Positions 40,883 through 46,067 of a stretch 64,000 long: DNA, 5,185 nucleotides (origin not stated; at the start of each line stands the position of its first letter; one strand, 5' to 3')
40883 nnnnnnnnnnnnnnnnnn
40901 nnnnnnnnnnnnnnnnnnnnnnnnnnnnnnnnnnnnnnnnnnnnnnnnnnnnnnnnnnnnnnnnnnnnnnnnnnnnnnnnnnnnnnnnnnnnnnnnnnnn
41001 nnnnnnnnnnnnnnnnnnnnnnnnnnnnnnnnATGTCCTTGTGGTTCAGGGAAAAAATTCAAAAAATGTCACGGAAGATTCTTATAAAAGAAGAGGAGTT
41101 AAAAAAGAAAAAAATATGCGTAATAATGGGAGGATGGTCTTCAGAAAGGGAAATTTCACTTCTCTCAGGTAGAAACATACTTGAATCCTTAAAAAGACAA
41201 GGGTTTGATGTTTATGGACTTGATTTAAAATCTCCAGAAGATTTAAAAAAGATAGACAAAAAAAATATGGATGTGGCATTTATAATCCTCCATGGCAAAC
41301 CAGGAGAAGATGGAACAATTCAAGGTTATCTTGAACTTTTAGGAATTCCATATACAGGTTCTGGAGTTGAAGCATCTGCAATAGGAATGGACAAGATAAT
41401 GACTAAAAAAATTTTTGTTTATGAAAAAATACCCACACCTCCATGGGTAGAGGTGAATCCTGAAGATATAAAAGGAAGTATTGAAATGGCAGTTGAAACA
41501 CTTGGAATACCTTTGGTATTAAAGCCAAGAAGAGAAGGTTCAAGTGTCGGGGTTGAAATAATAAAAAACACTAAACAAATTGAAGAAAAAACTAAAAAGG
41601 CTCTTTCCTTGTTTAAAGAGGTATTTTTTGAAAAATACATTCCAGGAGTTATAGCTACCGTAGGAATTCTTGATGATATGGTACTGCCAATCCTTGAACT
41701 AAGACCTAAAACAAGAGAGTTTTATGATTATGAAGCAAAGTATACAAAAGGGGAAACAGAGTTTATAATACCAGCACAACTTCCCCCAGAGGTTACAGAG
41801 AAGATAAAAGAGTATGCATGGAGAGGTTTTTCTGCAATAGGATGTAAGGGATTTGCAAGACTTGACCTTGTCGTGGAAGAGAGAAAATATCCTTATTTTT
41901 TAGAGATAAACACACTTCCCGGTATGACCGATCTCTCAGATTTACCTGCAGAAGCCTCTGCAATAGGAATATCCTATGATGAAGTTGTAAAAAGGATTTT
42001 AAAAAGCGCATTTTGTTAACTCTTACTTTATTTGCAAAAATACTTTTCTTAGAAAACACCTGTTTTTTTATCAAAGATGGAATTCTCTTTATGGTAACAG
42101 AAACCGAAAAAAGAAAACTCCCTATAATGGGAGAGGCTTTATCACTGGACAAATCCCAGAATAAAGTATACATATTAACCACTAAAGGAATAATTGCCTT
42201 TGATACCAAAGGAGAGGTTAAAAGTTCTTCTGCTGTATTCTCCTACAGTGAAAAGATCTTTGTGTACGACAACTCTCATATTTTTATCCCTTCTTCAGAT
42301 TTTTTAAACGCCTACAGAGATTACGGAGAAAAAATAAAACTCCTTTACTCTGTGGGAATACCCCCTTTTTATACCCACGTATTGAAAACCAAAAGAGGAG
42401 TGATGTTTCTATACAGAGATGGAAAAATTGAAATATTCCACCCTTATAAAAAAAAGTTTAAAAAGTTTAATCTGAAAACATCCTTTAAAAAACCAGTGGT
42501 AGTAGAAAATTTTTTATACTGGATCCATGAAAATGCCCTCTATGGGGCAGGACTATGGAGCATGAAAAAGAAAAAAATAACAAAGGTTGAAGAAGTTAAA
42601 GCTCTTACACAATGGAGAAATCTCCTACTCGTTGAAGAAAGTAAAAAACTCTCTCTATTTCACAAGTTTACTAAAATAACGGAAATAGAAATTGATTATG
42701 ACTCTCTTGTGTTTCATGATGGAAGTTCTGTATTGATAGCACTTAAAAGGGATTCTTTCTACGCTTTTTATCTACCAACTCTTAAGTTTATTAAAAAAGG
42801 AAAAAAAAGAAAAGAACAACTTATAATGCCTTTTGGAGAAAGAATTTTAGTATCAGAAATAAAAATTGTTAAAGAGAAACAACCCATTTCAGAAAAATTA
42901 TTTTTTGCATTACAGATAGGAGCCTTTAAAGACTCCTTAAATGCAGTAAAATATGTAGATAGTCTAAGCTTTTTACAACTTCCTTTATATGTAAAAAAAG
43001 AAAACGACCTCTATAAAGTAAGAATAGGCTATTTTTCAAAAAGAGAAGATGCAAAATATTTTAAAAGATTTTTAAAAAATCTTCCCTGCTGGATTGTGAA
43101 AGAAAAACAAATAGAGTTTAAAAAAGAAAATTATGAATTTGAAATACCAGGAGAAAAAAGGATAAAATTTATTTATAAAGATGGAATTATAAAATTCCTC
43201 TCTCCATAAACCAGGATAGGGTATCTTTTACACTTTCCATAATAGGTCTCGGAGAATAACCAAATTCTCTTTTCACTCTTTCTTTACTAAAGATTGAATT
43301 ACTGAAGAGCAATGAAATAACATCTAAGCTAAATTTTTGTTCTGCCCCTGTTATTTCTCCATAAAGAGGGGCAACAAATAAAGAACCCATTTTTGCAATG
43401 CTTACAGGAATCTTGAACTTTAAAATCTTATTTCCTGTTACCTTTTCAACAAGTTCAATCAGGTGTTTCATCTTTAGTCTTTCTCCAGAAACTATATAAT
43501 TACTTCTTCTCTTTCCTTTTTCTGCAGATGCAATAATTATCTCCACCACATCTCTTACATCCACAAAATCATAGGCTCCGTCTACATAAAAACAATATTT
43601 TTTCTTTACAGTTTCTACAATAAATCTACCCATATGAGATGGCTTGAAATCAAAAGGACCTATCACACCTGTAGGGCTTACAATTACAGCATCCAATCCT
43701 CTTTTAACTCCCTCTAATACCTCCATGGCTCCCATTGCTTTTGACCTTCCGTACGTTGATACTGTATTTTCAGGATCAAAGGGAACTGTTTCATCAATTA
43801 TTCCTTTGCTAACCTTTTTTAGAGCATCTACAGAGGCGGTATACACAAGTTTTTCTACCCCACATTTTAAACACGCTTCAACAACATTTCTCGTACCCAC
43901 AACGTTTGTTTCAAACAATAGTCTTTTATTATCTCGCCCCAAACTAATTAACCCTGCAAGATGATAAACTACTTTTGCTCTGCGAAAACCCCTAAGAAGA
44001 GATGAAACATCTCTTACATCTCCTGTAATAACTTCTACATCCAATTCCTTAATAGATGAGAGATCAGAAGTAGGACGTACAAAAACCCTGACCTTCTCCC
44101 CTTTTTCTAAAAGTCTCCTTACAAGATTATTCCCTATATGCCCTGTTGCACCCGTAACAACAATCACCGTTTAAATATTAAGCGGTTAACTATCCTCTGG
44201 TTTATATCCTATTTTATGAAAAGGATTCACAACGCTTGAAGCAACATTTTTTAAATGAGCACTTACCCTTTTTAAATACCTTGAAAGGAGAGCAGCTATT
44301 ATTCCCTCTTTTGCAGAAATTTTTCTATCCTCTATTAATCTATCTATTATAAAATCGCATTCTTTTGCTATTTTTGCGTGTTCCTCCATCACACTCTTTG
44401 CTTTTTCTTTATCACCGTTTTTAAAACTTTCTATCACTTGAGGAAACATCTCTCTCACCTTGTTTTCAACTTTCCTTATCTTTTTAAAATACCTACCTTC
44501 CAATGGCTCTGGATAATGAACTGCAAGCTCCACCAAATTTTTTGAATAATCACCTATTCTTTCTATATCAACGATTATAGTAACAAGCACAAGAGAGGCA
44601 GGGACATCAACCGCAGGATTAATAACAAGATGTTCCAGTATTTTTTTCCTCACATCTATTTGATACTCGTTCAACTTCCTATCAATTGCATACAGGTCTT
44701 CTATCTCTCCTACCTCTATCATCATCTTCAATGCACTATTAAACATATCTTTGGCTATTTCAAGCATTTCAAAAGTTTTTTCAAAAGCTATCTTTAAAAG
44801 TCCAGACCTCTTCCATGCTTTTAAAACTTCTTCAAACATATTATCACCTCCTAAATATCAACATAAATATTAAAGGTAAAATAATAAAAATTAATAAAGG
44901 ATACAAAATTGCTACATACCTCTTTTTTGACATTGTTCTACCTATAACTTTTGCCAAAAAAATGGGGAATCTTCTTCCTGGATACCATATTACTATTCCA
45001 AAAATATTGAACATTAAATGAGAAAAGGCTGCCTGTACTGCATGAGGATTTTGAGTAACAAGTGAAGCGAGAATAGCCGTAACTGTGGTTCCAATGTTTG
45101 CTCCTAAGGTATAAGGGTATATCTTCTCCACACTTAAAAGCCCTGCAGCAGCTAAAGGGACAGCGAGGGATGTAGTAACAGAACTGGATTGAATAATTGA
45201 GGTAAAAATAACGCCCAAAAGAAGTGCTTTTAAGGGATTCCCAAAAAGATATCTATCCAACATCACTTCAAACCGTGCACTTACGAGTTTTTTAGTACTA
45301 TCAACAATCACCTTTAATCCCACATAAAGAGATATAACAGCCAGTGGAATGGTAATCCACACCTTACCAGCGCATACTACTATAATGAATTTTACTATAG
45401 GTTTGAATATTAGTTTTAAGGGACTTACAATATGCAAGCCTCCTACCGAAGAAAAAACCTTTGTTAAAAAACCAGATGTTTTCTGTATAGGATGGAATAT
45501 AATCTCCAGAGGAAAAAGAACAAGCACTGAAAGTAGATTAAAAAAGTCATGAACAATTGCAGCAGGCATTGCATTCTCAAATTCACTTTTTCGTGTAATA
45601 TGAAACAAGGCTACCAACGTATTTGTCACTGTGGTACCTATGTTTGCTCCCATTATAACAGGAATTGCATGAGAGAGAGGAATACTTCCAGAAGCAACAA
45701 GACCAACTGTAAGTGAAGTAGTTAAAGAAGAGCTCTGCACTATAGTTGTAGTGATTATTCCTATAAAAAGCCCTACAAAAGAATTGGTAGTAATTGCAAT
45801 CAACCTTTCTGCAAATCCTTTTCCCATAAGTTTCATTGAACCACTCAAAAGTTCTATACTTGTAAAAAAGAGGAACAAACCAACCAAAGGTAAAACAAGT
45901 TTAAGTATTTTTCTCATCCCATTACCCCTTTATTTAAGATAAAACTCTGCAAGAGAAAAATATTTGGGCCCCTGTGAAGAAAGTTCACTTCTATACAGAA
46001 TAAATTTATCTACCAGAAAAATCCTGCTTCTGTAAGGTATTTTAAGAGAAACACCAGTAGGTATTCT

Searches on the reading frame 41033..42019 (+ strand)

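Call 36: search_protein_families(library=ncbifam, proteins=[window:41033-42019:+], max_evalue=1e-8)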
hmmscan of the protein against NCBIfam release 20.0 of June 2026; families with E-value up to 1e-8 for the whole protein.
window:41033-42019:+ (328 aa): 30 families (the best 25 are shown)
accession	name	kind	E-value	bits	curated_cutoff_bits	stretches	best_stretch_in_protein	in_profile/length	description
NF002378.0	PRK01372.1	subfamily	4.2e-109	364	243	1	23-327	4-302/305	D-alanine--D-alanine ligase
TIGR01205.1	D_ala_D_alaTIGR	subfamily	1.7e-95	319.7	245.65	1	27-326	1-317/318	D-alanine--D-alanine ligase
NF011169.0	PRK14571.1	equivalog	1.4e-93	313.6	404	1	27-327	2-296/300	D-alanyl-alanine synthetase A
NF002528.0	PRK01966.1-4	subfamily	9e-77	258.3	262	1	75-327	96-359/366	D-alanine--D-alanine ligase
NF011170.0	PRK14572.1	equivalog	2.2e-66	224.4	489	1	72-323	82-342/351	D-alanyl-alanine synthetase A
NF002527.0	PRK01966.1-3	equivalog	2.8e-64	217.4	310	1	75-326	72-328/332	D-alanine--D-alanine ligase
NF000091.3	D_ala_D_ser_VanG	exception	4.8e-62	209.8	495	1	72-326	87-343/344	D-alanine--D-serine ligase VanG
NF002526.0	PRK01966.1-2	equivalog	5e-59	200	449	1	73-325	88-346/362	D-alanine--D-alanine ligase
NF000207.3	D_ala_D_ser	equivalog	2.1e-57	194.8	520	1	78-325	89-338/342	D-alanine--D-serine ligase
NF011167.0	PRK14569.1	equivalog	2.5e-56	191.2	410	1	23-326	1-295/296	D-alanyl-alanine synthetase A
NF002525.0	PRK01966.1-1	equivalog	4.1e-54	183.9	457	1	77-326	97-350/364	D-alanine--D-alanine ligase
NF002529.0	PRK01966.1-5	equivalog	7.4e-49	166.5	472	1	79-324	86-334/348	D-alanine--D-alanine ligase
NF012214.1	D_ala_D_ser_VanC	exception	1.5e-46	159.2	650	1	79-324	95-343/350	D-alanine--D-serine ligase VanC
NF000206.1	D_ala_D_lac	equivalog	7.7e-44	150.1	550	1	73-326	85-340/342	D-alanine--(R)-lactate ligase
NF000032.1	D_ala_D_ser_VanL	exception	4.5e-43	147.8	750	1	79-324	94-341/349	D-alanine--D-serine ligase VanL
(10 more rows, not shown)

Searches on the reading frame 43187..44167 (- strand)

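Call 36: search_protein_families(library=ncbifam, proteins=[window:43187-44167:-], max_evalue=1e-8)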
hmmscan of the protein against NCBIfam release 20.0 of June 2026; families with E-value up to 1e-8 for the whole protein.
window:43187-44167:- (326 aa): 16 families
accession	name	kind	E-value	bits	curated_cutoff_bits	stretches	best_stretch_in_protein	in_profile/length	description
TIGR03466.1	HpnA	hypoth_equivalog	1.5e-75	254.1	367.65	1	3-325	4-326/327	hopanoid-associated sugar epimerase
NF052578.1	StrlDmthSdmBMthl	equivalog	6.1e-75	253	600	1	3-325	4-327/328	sterol demethylase protein SdmB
NF042423.1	oxyalk_red_Shew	equivalog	2.3e-26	92.6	580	1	2-307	11-321/331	2-alkyl-3-oxoalkanoate reductase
NF042422.1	oxyalk_red_OleD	equivalog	1.7e-24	86.8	580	1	2-311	3-318/329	2-alkyl-3-oxoalkanoate reductase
TIGR04180.1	EDH_00030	hypoth_equivalog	1.7e-21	76.6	475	1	2-247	1-259/297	NAD-dependent 4,6-dehydratase LegB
TIGR01179.1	galE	equivalog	5.1e-18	65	262.3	1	2-146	2-152/332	UDP-glucose 4-epimerase GalE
TIGR01181.1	dTDP_gluc_dehyt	equivalog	5.6e-16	58.5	365.1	1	2-243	2-257/321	dTDP-glucose 4,6-dehydratase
NF043036.1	ErythonDh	equivalog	6.7e-14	51.8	325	1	2-158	3-168/321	D-erythronate dehydrogenase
TIGR01746.1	Thioester-redct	subfamily_domain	8.1e-14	51.6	213.35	1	2-242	2-279/371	thioester reductase domain-containing protein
TIGR02197.1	heptose_epim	equivalog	1.8e-13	50.4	274.6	1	2-145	1-144/316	ADP-glyceromanno-heptose 6-epimerase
TIGR03589.1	PseB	equivalog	1.7e-11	43.7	407.75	1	2-111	7-124/324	UDP-N-acetylglucosamine 4,6-dehydratase (inverting)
TIGR04130.1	FnlA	equivalog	7.5e-11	41.5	730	1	2-115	7-127/337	UDP-N-acetylglucosamine 4,6-dehydratase/5-epimerase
NF041293.1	G6PDh_Azf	equivalog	9.8e-11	41.5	400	1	2-118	5-121/252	NAD-dependent glucose-6-phosphate dehydrogenase Azf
NF004520.0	PRK05865.1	equivalog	1.6e-10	39.5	1509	1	2-114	3-105/854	sugar epimerase family protein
NF058621.1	DiazavRedAvaA7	equivalog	1.8e-10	40.9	400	1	2-131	3-133/304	3-diazoavenalumate denitrifying reductase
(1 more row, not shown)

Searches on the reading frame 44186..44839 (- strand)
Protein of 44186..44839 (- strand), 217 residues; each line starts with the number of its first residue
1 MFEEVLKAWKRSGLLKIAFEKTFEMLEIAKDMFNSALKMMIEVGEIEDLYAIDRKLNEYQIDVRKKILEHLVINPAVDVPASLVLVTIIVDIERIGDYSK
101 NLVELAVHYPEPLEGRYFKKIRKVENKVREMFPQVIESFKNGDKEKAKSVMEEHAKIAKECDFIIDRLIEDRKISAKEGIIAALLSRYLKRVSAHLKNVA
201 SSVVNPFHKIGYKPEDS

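Call 36: search_protein_families(library=ncbifam, proteins=[window:44186-44839:-], max_evalue=1e-8)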
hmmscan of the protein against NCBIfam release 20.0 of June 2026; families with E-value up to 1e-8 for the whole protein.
window:44186-44839:- (217 aa): 2 families
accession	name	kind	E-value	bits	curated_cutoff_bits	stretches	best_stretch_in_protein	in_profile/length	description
TIGR02135.1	phoU_full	equivalog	6.8e-22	78.1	130.25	1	17-204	9-204/212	phosphate signaling complex protein PhoU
NF008332.0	PRK11115.1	equivalog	1.1e-09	38.2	342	0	76-201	83-211/239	phosphate signaling complex protein PhoU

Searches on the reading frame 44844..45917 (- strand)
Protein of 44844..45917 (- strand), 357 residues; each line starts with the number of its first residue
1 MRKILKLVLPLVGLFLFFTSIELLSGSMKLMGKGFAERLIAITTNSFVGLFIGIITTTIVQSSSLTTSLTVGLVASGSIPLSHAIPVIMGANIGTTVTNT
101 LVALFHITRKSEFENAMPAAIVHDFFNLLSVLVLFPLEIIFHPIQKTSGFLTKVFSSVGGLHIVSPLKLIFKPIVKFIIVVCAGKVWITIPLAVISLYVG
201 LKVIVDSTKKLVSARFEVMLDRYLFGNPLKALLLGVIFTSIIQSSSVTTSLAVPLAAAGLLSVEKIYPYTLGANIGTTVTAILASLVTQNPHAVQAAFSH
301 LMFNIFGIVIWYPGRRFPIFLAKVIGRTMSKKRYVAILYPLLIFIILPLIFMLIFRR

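Call 36: search_protein_families(library=ncbifam, proteins=[window:44844-45917:-], max_evalue=1e-8)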
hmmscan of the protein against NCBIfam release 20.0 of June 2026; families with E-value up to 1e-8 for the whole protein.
window:44844-45917:- (357 aa): 3 families
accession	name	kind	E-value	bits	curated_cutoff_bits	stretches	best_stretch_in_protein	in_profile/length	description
TIGR01013.1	2a58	subfamily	8.3e-58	196.4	306.15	2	11-180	1-173/456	sodium-dependent inorganic phosphate transporter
NF037997.1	Na_Pi_symport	subfamily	1.1e-33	117.1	50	2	222-347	158-278/294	Na/Pi symporter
TIGR00704.1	NaPi_cotrn_rel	hypoth_equivalog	3.4e-30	105.7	210.1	2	197-352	139-290/308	Na/Pi-cotransporter II-related protein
